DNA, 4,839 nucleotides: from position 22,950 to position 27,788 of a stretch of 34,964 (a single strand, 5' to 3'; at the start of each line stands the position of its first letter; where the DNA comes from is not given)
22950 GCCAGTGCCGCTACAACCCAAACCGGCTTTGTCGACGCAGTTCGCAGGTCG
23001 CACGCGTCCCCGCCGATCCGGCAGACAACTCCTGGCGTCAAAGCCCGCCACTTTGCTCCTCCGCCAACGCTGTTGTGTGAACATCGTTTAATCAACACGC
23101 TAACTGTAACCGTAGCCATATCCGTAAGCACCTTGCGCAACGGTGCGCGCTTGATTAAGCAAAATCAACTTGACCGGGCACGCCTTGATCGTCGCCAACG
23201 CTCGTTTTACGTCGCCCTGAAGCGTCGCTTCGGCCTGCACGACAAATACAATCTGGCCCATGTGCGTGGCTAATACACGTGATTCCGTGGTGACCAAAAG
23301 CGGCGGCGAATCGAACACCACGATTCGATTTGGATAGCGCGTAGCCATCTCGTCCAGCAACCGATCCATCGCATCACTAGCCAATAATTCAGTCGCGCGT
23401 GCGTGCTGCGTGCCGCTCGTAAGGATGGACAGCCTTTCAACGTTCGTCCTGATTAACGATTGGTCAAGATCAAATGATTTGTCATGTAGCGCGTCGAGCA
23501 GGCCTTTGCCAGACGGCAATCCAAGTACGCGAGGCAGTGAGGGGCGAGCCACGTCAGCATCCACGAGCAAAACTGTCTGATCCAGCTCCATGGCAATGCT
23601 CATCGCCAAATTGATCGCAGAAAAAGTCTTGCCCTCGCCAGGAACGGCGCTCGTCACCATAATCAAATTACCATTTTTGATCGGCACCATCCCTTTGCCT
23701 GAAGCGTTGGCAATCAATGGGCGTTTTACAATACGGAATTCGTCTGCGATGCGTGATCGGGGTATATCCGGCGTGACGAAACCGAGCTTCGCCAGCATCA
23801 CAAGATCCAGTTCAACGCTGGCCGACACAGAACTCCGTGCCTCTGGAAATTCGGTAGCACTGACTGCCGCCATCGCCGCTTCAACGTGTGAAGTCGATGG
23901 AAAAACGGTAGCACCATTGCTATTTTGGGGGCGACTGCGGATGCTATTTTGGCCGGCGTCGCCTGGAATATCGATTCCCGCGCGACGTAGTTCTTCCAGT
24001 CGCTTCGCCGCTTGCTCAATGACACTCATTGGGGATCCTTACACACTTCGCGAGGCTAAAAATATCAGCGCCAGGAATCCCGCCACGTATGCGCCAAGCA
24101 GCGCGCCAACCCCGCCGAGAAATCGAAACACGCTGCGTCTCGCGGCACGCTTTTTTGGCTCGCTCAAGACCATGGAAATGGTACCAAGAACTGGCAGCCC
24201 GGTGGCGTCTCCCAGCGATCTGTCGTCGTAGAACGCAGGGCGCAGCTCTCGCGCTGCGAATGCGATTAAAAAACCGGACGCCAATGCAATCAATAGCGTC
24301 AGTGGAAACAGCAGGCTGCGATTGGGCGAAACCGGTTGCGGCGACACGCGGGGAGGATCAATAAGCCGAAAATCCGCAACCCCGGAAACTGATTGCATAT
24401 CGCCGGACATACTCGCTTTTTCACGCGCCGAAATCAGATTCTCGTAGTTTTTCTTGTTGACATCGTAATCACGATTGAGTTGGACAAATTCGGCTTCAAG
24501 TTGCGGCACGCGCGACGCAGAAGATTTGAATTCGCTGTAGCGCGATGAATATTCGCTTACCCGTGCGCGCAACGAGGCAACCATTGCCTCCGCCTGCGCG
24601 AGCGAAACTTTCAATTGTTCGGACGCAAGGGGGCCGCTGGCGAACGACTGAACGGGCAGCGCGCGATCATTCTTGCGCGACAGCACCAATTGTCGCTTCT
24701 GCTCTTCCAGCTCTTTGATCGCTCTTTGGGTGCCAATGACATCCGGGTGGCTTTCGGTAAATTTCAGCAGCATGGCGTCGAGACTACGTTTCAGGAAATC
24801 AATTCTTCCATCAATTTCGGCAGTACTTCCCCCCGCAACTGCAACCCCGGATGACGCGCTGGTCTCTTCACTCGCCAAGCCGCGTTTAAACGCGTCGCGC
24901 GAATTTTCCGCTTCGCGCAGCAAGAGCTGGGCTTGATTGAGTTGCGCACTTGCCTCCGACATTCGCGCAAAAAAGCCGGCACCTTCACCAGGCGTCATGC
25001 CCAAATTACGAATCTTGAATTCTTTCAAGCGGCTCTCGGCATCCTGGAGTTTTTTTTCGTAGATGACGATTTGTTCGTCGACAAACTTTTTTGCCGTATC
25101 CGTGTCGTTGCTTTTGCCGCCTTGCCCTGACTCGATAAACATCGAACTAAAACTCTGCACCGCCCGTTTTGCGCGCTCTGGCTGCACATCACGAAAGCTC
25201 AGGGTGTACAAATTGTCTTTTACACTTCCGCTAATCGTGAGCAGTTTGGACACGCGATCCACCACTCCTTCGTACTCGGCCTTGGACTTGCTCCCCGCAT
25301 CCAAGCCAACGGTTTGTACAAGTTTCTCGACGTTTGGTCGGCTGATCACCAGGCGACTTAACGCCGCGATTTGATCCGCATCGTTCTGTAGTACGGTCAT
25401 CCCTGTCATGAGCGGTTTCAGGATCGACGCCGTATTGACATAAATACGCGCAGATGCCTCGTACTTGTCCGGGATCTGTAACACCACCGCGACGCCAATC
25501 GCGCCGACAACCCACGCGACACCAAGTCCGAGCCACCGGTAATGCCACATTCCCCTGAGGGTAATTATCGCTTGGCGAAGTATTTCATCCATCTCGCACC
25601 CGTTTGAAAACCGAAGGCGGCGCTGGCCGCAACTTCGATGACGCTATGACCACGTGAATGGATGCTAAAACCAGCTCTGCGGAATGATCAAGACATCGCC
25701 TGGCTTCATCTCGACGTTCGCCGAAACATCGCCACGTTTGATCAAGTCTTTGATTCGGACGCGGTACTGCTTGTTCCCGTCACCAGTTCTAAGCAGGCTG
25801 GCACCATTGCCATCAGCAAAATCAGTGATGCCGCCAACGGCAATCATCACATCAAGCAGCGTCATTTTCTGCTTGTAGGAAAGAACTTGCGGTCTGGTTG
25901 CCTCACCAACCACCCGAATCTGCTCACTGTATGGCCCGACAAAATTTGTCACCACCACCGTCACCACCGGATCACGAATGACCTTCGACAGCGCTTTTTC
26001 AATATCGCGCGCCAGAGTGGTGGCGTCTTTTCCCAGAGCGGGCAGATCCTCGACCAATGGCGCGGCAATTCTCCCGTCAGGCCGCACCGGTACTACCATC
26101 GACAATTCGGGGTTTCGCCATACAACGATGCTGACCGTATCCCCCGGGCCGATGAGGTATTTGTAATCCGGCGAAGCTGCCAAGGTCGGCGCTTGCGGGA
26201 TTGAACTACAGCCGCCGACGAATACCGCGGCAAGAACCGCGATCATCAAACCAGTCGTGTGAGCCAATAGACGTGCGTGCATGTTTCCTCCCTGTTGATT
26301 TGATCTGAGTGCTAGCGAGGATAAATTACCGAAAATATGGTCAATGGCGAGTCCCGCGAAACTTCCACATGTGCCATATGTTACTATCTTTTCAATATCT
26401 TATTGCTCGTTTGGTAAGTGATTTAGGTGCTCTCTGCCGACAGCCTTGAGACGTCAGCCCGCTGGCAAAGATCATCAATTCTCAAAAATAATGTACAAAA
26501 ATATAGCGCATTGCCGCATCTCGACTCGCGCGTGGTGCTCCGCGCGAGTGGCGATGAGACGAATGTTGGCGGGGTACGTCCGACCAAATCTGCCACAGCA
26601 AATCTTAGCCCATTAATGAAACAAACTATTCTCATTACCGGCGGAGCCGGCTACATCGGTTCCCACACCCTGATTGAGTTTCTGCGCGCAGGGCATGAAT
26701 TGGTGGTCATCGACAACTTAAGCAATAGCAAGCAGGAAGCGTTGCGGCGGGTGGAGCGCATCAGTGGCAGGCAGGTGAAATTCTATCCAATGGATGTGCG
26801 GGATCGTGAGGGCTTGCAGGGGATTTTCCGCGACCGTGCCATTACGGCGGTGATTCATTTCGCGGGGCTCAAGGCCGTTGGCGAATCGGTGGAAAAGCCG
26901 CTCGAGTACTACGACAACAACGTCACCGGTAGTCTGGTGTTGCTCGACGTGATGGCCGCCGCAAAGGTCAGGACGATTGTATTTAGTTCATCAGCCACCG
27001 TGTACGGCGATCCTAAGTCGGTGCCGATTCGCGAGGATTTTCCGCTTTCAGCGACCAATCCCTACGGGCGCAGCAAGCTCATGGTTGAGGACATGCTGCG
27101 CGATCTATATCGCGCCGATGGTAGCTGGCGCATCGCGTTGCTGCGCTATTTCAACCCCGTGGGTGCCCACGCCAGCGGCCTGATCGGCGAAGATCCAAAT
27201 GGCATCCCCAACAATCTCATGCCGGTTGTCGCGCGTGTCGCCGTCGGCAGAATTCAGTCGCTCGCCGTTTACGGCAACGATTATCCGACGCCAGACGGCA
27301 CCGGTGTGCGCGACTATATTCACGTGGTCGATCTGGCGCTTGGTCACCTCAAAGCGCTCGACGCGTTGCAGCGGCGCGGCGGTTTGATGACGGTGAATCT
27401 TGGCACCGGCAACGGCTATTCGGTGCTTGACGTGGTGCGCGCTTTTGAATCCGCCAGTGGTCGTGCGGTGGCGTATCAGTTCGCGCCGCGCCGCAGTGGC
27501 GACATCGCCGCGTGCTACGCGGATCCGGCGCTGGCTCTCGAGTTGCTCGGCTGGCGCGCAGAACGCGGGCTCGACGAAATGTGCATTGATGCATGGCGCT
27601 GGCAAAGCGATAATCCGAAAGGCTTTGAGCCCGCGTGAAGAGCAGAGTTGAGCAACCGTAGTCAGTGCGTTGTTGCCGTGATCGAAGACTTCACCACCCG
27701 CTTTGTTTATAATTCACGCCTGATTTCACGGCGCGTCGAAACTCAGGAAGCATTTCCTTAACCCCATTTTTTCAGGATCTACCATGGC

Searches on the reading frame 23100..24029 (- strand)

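Call 7: search_protein_families(library=ncbifam, proteins=[window:23100-24029:-], max_evalue=0.00001)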
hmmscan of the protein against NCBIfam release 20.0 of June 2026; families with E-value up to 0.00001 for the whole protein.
window:23100-24029:- (309 aa): 8 families
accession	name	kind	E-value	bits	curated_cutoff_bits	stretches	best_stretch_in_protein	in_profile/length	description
TIGR03018.1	pepcterm_TyrKin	hypoth_equivalog_domain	1.2e-81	273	230.65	1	84-292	1-207/207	XrtA-associated tyrosine autokinase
TIGR01007.1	eps_fam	subfamily_domain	7.7e-26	90.9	108.05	1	121-298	18-194/204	polysaccharide biosynthesis tyrosine autokinase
NF008568.0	PRK11519.1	equivalog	6.3e-22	77.5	1068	1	117-306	524-710/720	tyrosine-protein kinase Wzc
TIGR01005.1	eps_transp_fam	subfamily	3.9e-19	68.3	411.7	1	86-287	518-709/754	exopolysaccharide transport protein family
NF007350.0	PRK09841.1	equivalog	5.1e-19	67.9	1248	1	119-308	530-717/726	tyrosine-protein kinase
TIGR03029.1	EpsG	equivalog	3.8e-17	62.3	313.8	1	120-274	103-253/274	chain length determinant protein tyrosine kinase EpsG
TIGR01968.1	minD_bact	equivalog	1.5e-09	37.6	212.9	1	121-282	2-159/261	septum site-determining protein MinD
NF008669.0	PRK11670.1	equivalog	3.7e-06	26.1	348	1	121-172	108-158/369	iron-sulfur cluster carrier protein ApbC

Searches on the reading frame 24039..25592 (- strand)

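Call 8: search_protein_families(library=ncbifam, proteins=[window:24039-25592:-], max_evalue=0.00001)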
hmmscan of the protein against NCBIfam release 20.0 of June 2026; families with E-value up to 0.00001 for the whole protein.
window:24039-25592:- (517 aa): 5 families
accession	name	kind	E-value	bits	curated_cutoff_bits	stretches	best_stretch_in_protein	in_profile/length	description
TIGR03007.1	pepcterm_ChnLen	equivalog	1.6e-150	501.6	278.85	1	11-504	6-492/498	XrtA system polysaccharide chain length determinant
NF008568.0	PRK11519.1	equivalog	1.8e-12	46.3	1068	0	104-232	204-332/720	tyrosine-protein kinase Wzc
TIGR01005.1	eps_transp_fam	subfamily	1.4e-08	33.4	411.7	1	127-482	155-487/754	exopolysaccharide transport protein family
TIGR03017.1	EpsF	equivalog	1.1e-06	27.6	422.75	0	31-302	25-298/444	chain length determinant protein EpsF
NF007350.0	PRK09841.1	equivalog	1.3e-06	26.8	1248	0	359-480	362-478/726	tyrosine-protein kinase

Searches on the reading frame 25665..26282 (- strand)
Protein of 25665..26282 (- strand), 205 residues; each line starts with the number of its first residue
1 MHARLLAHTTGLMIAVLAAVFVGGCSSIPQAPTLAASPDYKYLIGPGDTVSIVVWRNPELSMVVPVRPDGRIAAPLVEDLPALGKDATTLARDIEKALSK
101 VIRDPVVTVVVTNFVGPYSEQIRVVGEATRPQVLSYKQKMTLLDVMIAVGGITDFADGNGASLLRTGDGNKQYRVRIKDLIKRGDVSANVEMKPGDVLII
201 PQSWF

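Call 8: search_protein_families(library=ncbifam, proteins=[window:25665-26282:-], max_evalue=0.00001)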
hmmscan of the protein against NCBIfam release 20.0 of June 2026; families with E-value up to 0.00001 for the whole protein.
window:25665-26282:- (205 aa): 4 families
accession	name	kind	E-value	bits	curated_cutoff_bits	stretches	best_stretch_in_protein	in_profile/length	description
TIGR03027.2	pepcterm_export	equivalog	2.2e-68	229.2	180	1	41-205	2-169/169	XrtA/PEP-CTERM system exopolysaccharide export protein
NF041843.1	EpsY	equivalog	9e-28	96.9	320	1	30-200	41-210/211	exopolysaccharide export protein EpsY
NF011658.0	PRK15078.1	subfamily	1.9e-20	73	333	1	39-202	82-251/380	polysaccharide export protein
TIGR03028.1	EpsE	equivalog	1.2e-17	64.1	262.65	1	42-200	2-159/239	polysaccharide export protein EpsE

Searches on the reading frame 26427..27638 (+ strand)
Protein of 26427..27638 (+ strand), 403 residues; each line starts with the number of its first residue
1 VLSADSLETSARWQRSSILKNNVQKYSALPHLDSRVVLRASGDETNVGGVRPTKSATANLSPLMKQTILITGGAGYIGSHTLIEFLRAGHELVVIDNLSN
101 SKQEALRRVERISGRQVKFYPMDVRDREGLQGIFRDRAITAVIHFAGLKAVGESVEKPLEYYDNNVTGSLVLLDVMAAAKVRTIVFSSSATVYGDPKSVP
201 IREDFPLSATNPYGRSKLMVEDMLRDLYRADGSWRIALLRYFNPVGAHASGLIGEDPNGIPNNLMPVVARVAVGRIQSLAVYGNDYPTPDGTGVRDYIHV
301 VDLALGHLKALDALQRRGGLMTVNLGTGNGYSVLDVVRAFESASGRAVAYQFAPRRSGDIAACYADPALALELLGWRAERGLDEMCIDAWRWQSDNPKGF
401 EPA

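Call 8: search_protein_families(library=ncbifam, proteins=[window:26427-27638:+], max_evalue=0.00001)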
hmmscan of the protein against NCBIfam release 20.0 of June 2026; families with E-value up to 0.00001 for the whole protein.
window:26427-27638:+ (403 aa): 19 families
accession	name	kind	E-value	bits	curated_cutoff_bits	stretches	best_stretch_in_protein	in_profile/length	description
NF007956.0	PRK10675.1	subfamily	5.8e-147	489.2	394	1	68-401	3-337/338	UDP-glucose 4-epimerase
TIGR01179.1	galE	equivalog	1.1e-135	451.8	262.3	1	68-398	2-330/332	UDP-glucose 4-epimerase GalE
TIGR01181.1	dTDP_gluc_dehyt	equivalog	6.8e-28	97.7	365.1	1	68-398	2-316/321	dTDP-glucose 4,6-dehydratase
TIGR04180.1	EDH_00030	hypoth_equivalog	5.6e-27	94.6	475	1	68-378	1-294/297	NAD-dependent 4,6-dehydratase LegB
TIGR02197.1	heptose_epim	equivalog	1e-23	84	274.6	1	68-350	1-268/316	ADP-glyceromanno-heptose 6-epimerase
NF011728.1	PRK15181.1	equivalog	1.6e-14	53.7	760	1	65-300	15-238/348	Vi polysaccharide biosynthesis UDP-N-acetylglucosaminuronic acid C-4 epimerase TviC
NF007582.0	PRK10217.1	equivalog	2.2e-14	53.4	698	1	66-339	2-265/355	dTDP-glucose 4,6-dehydratase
NF043036.1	ErythonDh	equivalog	4e-14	52.5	325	1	68-229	3-165/321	D-erythronate dehydrogenase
TIGR02622.1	CDP_4_6_dhtase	equivalog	1.4e-12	47.4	278.45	1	65-221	4-162/352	CDP-glucose 4,6-dehydratase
NF007490.0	PRK10084.1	subfamily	1.4e-12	47.3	649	1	68-338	3-271/361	dTDP-glucose 4,6-dehydratase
TIGR03466.1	HpnA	hypoth_equivalog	1.2e-11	44.1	367.65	1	67-232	2-159/327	hopanoid-associated sugar epimerase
TIGR03589.1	PseB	equivalog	1.6e-11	43.8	407.75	1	65-249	4-173/324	UDP-N-acetylglucosamine 4,6-dehydratase (inverting)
TIGR04130.1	FnlA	equivalog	4.5e-10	38.9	730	1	66-193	5-129/337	UDP-N-acetylglucosamine 4,6-dehydratase/5-epimerase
NF045894.1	PKS_plus_SDR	equivalog_domain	9.1e-10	36.8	1740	1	57-196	1149-1300/1515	type I polyketide synthase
NF008360.0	PRK11150.1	equivalog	1.2e-08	34.6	452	1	68-247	2-173/310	ADP-glyceromanno-heptose 6-epimerase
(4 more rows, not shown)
